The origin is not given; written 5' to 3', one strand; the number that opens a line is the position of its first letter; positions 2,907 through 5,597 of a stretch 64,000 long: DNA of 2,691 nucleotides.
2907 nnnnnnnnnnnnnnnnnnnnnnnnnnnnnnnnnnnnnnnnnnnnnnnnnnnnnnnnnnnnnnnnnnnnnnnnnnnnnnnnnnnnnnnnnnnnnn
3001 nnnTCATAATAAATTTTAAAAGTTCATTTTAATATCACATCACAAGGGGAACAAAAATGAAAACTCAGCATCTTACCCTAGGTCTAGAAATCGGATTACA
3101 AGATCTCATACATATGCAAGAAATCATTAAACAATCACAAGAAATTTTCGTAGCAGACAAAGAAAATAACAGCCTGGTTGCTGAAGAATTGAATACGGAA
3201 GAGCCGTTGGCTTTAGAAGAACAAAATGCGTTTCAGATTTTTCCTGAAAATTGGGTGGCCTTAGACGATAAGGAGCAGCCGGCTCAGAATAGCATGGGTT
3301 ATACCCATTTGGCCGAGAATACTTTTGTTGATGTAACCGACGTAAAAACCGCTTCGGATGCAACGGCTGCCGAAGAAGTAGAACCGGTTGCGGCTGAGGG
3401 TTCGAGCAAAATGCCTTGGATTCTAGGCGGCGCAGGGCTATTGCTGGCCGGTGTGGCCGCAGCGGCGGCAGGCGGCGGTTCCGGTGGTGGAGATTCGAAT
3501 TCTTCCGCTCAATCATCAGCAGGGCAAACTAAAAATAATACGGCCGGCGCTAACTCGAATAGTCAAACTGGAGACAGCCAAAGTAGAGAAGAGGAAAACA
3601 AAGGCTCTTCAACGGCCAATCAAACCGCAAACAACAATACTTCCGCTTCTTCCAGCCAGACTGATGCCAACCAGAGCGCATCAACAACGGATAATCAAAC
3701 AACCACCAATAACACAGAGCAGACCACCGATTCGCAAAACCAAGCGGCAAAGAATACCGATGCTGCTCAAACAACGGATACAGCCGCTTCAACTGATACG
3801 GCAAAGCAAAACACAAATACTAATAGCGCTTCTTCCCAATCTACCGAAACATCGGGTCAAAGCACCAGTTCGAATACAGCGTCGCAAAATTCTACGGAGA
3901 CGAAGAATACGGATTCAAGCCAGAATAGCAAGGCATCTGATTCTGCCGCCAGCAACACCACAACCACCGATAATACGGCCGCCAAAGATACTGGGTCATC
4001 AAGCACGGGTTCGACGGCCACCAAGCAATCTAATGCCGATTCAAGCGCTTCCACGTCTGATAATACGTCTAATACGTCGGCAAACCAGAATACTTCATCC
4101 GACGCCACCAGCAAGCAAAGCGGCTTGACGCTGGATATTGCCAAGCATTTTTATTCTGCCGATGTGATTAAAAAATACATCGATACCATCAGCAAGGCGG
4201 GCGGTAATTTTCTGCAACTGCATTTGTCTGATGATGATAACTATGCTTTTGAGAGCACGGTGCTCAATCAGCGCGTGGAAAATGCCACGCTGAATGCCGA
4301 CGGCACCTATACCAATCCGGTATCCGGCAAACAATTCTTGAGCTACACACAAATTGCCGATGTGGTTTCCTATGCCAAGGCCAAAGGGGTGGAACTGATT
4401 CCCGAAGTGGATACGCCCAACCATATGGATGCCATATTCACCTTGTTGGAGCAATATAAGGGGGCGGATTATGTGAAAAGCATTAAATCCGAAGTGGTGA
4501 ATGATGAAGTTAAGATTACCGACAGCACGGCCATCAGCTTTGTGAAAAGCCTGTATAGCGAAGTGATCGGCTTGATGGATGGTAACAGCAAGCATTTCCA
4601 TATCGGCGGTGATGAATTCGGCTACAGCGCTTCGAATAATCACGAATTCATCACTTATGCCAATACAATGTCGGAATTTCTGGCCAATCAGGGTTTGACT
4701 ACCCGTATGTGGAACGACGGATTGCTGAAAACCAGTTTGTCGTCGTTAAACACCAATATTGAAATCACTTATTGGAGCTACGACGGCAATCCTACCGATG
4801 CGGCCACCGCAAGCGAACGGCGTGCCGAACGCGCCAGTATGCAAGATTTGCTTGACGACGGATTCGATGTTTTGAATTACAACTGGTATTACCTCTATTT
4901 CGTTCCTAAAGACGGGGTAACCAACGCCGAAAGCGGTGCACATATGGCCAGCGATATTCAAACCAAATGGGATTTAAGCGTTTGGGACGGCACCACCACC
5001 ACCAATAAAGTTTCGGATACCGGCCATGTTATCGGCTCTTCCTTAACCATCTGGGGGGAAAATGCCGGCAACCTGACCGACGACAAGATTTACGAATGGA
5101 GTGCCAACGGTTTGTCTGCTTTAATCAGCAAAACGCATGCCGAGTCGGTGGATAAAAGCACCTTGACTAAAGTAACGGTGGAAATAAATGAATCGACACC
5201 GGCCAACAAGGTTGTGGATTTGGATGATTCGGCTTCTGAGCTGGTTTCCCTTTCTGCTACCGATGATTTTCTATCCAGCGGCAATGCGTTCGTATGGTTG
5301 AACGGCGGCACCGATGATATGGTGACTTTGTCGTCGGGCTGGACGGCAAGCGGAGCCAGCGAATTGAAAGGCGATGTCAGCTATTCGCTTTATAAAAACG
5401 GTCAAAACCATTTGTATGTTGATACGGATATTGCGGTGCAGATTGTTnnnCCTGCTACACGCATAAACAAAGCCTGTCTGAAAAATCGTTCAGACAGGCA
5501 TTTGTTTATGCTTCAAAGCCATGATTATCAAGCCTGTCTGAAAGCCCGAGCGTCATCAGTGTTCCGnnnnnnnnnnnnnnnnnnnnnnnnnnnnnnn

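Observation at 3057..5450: Dispersin-B-like GH20 hexosaminidase with unusual architecture: acidic N-domain, single TM, ~270-aa S/T/N/Q-rich linker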

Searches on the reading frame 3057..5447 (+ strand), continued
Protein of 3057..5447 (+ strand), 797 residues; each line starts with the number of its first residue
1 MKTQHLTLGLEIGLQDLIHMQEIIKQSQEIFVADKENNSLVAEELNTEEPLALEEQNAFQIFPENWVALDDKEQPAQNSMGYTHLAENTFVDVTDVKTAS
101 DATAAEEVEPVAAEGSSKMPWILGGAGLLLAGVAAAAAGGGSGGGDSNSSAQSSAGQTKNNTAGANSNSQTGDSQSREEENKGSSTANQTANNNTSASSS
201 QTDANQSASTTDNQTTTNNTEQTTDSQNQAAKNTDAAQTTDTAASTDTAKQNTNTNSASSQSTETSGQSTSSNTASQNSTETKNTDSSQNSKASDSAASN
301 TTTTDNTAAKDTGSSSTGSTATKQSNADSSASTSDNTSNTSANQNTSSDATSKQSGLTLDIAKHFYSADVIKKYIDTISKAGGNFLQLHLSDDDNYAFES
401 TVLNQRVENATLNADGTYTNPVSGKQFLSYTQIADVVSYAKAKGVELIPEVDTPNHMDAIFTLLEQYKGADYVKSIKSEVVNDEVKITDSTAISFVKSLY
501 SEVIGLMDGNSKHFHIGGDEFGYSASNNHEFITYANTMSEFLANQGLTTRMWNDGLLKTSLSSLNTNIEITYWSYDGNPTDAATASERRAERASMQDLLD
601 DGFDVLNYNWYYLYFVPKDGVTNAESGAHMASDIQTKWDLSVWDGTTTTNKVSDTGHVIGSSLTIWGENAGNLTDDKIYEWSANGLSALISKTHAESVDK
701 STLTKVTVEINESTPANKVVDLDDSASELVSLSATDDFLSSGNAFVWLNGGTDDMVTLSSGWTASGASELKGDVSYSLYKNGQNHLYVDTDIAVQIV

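Call 37: find_encoding_contigs(protein=P0010, flank=10000, max_places=1)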
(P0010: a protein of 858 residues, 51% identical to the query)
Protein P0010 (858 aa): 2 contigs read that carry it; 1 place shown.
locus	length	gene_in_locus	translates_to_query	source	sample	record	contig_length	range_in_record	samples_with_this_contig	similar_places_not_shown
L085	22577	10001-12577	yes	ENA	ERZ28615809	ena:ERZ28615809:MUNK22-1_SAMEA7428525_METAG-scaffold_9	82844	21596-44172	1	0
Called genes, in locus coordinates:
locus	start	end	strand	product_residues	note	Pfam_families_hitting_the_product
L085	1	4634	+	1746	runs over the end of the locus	PF01443:Viral_helicase1 (faint), PF00270:DEAD, PF00271:Helicase_C, PF00580:UvrD-helicase, PF13245:AAA_19, PF00580:UvrD-helicase, PF13361:UvrD_C, PF13538:UvrD_C_2, +1 more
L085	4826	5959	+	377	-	PF18027:Pepdidase_M14_N, PF00246:Peptidase_M14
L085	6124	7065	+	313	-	PF01745:IPT (faint), PF01715:IPPT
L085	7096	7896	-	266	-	PF00535:Glycos_transf_2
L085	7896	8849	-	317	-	PF01156:IU_nuc_hydro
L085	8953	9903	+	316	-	PF01207:Dus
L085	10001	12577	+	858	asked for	PF00728:Glyco_hydro_20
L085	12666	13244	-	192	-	PF00081:Sod_Fe_N, PF02777:Sod_Fe_C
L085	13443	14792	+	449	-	-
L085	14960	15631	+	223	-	PF07963:N_methyl, PF12019:GspH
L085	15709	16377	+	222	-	PF07963:N_methyl (weak)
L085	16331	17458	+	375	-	-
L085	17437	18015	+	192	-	PF14341:PilX_N, PF13681:PilX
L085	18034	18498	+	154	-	PF07963:N_methyl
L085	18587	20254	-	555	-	PF02463:SMC_N, PF13476:AAA_23, PF13304:AAA_21 (faint)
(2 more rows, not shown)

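Call 38: find_encoding_contigs(protein=P0011, flank=10000, max_places=1)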
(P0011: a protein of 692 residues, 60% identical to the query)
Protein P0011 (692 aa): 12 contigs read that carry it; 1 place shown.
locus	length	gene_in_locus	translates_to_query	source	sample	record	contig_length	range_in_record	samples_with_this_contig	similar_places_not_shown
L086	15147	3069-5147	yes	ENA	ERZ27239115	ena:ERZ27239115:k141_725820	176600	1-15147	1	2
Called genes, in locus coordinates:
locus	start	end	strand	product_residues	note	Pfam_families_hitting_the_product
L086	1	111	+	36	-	?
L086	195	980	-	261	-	PF00535:Glycos_transf_2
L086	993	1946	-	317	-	PF01156:IU_nuc_hydro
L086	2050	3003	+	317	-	PF01207:Dus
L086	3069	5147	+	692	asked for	PF00728:Glyco_hydro_20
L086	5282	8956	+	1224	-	PF17757:UvrB_inter, PF21132:MFD_D3, PF02559:CarD_TRCF_RID, PF00270:DEAD, PF04851:ResIII, PF00271:Helicase_C, PF03461:TRCF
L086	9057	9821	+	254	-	PF13391:HNH_2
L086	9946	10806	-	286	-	PF05673:DUF815, PF13191:AAA_16 (weak)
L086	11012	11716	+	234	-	PF00691:OmpA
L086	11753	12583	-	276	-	PF04305:DUF455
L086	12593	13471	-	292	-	PF13621:Cupin_8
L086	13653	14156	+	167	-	PF00226:DnaJ (weak), PF07743:HSCB_C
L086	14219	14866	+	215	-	PF22322:DUF6973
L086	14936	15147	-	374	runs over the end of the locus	-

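Call 50: predict_structure(alignment_id=A3)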
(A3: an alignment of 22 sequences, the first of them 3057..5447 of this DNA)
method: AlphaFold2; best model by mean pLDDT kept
length: 797 residues; sequences in the alignment: 22
mean_pLDDT: 59.3   pTM: 0.58
mean pLDDT of the five models: 59.3, 57.9, 57.7, 56.5, 56.1
residues with pLDDT >= 90: 190; 70-90: 173; 50-70: 69; < 50: 365
segments of 3 or more residues with pLDDT < 50: 1-17, 19-22, 24-351, 577-580, 614-622
pLDDT, mean of each block of 10 residues (from residue 1): 35 45 43 34 30 26 25 24 23 25 24 26 26 25 29 25 27 27 26 27 26 26 31 34 29 33 32 26 31 30 29 29 29 28 29 84 85 97 93 89 94 90 90 97 96 81 94 91 87 95 95 81 65 92 96 70 88 55 61 65 81 46 65 79 53 68 73 81 90 85 90 86 92 86 83 91 85 89 91 89
secondary structure, 60 per line:
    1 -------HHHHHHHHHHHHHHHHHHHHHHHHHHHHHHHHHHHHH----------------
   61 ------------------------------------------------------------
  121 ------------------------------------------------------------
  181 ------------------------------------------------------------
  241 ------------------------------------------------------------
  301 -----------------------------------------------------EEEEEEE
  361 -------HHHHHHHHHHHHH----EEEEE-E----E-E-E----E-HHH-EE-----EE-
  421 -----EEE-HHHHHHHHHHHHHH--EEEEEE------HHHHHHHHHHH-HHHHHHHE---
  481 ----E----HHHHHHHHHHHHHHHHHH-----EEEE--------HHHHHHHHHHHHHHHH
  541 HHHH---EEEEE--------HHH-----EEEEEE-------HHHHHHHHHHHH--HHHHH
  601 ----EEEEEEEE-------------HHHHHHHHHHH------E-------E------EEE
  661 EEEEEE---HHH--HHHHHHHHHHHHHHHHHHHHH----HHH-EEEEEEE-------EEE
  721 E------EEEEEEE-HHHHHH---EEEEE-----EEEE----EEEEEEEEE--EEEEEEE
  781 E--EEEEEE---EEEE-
elements in order (helices of 4 or more, strands of 3 or more residues): H8-44 E354-360 H368-380 E385-389 E426-428 H430-443 E446-451 H458-468 H470-476 H490-507 E513-516 H525-544 E548-552 E569-574 H582-593 H596-600 E605-612 H626-636 E658-666 H675-695 E704-710 E718-721 E728-734 H736-741 E745-749 E755-758 E763-771 E774-781 E784-789 E793-796

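Call 56: fold_search(model_id=the predicted structure, library=pdb)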
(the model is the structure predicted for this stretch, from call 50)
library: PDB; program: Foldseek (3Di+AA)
matches with E <= 10: 1708; with E <= 0.001: 487
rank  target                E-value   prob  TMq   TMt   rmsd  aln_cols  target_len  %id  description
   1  1yht                  1.6e-32  1.00  0.39  0.88   3.8       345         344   54  Crystal structure analysis of Dispersin B (released 2006-01-10)
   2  8qb6                  1.9e-19  1.00  0.35  0.82   4.5       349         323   23  Dispersin from Terribacillus saccharophilus DispTs2 (released 2025-03-12)
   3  8qak_A                9.0e-19  1.00  0.35  0.84   4.5       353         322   22  Dispersin from Terribacillus saccharophilus DispTs3 (released 2025-03-12)
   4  8qak_B                4.0e-18  1.00  0.34  0.80   5.5       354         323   22  Dispersin from Terribacillus saccharophilus DispTs3 (released 2025-03-12)
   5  8qce_B                4.9e-16  1.00  0.34  0.75   4.9       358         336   27  Dispersin from Lactiplantibacillus paraplantarum DispLp (released 2025-03-12)
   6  8qce_A                8.7e-16  1.00  0.34  0.77   5.5       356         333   28  Dispersin from Lactiplantibacillus paraplantarum DispLp (released 2025-03-12)
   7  4azc_A                3.0e-15  1.00  0.31  0.57   7.4       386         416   19  Differential inhibition of the tandem GH20 catalytic modules in the pneumococcal exo-beta-D-N-acetylglucosaminidase, S (released 2013-07-10)
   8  4azi_A                4.1e-15  1.00  0.31  0.57   7.6       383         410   18  Differential inhibition of the tandem GH20 catalytic modules in the pneumococcal exo-beta-D-N-acetylglucosaminidase, S (released 2013-07-10)
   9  4azc_C                5.3e-15  1.00  0.31  0.55   7.8       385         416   19  Differential inhibition of the tandem GH20 catalytic modules in the pneumococcal exo-beta-D-N-acetylglucosaminidase, S (released 2013-07-10)
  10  4azi_B                8.4e-15  1.00  0.31  0.57   7.6       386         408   19  Differential inhibition of the tandem GH20 catalytic modules in the pneumococcal exo-beta-D-N-acetylglucosaminidase, S (released 2013-07-10)
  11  4azh_D                1.4e-14  1.00  0.31  0.58   7.5       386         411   19  Differential inhibition of the tandem GH20 catalytic modules in the pneumococcal exo-beta-D-N-acetylglucosaminidase, S (released 2013-07-10)
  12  2yll                  1.6e-14  1.00  0.32  0.55   7.0       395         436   19  Inhibition of the pneumococcal virulence factor StrH and molecular insights into N-glycan recognition and hydrolysis (released 2011-09-21)
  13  4azg_B                2.2e-14  1.00  0.31  0.57   7.5       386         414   19  Differential inhibition of the tandem GH20 catalytic modules in the pneumococcal exo-beta-D-N-acetylglucosaminidase, S (released 2013-07-10)
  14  4azc_D                3.4e-14  1.00  0.31  0.57   7.4       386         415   19  Differential inhibition of the tandem GH20 catalytic modules in the pneumococcal exo-beta-D-N-acetylglucosaminidase, S (released 2013-07-10)
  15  3rpm_A                3.6e-14  1.00  0.32  0.54   7.5       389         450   18  Crystal structure of the first GH20 domain of a novel Beta-N-acetyl-hexosaminidase StrH from Streptococcus pneumoniae  (released 2011-10-26)
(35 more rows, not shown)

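Call 61: search_protein_families(library=pfam, proteins=[L036:10423-11442:+, L036:11554-12390:+, L036:12464-14314:+, L036:14689-15900:-, L036:15907-17205:-], max_evalue=0.0001)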
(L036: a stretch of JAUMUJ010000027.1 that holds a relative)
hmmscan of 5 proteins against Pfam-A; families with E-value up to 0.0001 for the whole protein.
L036:10423-11442:+ (340 aa): 1 family
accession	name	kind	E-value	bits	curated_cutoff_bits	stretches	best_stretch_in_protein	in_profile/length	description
PF03976.20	PPK2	-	8.9e-105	349.8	22.3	1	82-308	2-228/229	Polyphosphate kinase 2 (PPK2)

L036:11554-12390:+ (279 aa): 1 family
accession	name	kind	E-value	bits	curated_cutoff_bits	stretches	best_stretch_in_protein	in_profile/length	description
PF02517.21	Rce1-like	-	4.4e-17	62.6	22.4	1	166-267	2-93/93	Type II CAAX prenyl endopeptidase Rce1-like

L036:12464-14314:+ (617 aa): 6 families
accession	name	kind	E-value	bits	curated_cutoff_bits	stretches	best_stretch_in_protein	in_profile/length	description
PF04546.19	Sigma70_ner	-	1e-47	163.2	29.7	1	138-348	1-207/210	Sigma-70, non-essential region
PF04539.22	Sigma70_r3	-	1.7e-30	105.3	25.3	1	461-537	1-77/78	Sigma-70 region 3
PF04542.20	Sigma70_r2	-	5.1e-24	84.3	24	1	382-452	1-71/71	Sigma-70 region 2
PF03979.19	Sigma70_r1_1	-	1.2e-23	83.3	22.5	1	6-80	5-77/81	Sigma-70 factor, region 1.1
PF04545.22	Sigma70_r4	-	5.1e-19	68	24.1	1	550-603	1-50/50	Sigma-70, region 4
PF00140.25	Sigma70_r1_2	-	1.7e-14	53.9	22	1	97-130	1-34/34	Sigma-70 factor, region 1.2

L036:14689-15900:- (403 aa): 2 families
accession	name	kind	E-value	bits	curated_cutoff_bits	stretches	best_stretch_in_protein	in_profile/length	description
PF04055.27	Radical_SAM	-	1.7e-22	80.8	29.5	1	23-191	1-157/166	Radical SAM superfamily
PF06969.22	HemN_C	-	8.9e-11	42.1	24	1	331-391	4-65/67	HemN C-terminal domain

L036:15907-17205:- (432 aa): 3 families
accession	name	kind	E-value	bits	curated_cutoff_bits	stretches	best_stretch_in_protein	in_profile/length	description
PF00270.35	DEAD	-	3.1e-47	160.8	26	1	74-250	1-165/167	DEAD/DEAH box helicase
PF00271.37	Helicase_C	-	2.4e-29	102.2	23.5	1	287-394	2-110/110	Helicase conserved C-terminal domain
PF04851.21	ResIII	-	1.2e-10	42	22.5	1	90-246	26-163/164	Type III restriction enzyme, res subunit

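Call 82: list_cluster_members(proteins=[P0001, P0006])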
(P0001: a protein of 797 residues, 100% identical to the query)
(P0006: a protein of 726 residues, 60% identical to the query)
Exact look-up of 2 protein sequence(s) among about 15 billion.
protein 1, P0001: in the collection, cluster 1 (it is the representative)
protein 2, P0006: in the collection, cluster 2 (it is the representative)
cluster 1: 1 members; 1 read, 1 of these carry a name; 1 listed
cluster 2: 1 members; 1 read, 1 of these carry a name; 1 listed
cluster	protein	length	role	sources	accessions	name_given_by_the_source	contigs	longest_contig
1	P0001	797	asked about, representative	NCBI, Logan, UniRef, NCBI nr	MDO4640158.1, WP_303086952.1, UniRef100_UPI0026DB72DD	MAG: family 20 glycosylhydrolase [Neisseria sp.] | family 20 glycosylhydrolase n=1 Tax=Neisseria sp. TaxID=192066 RepID=UPI0026DB72DD | family 20 glycosylhydrolase [Neisseria sp.]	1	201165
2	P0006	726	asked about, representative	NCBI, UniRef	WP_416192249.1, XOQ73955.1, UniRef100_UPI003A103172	family 20 glycosylhydrolase [Neisseria sp. CCUG12390] | family 20 glycosylhydrolase n=1 Tax=Neisseria sp. CCUG12390 TaxID=3392035 ...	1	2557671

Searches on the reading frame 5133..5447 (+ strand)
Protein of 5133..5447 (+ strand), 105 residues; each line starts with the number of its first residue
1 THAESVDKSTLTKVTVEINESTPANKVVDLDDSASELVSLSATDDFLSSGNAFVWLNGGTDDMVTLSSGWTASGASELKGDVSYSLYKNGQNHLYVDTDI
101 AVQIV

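Call 10: search_protein_families(library=pfam, proteins=[window:5133-5447:+], max_evalue=10)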
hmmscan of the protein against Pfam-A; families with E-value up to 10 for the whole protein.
seq(105 aa): 0 families

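Call 11: search_protein_families(library=ncbifam, proteins=[window:5133-5447:+], max_evalue=10)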
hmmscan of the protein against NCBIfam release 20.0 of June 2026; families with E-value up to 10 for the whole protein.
seq(105 aa): 0 families

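Call 59: predict_structure(alignment_id=A4)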
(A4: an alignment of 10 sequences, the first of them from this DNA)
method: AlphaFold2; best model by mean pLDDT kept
length: 104 residues; sequences in the alignment: 10
mean_pLDDT: 89.0   pTM: 0.81
mean pLDDT of the five models: 89.0, 86.7, 86.6, 86.4, 84.8
residues with pLDDT >= 90: 66; 70-90: 33; 50-70: 4; < 50: 1
segments of 3 or more residues with pLDDT < 50: none
pLDDT, mean of each block of 10 residues (from residue 1): 72 91 91 91 84 91 93 92 93 93 90
secondary structure, 60 per line:
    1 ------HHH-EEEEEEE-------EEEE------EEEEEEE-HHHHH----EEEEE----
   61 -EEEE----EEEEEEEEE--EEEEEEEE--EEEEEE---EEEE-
elements in order: E11-17 E25-28 E35-41 H43-47 E52-56 E62-65 E70-78 E81-88 E91-96 E100-103
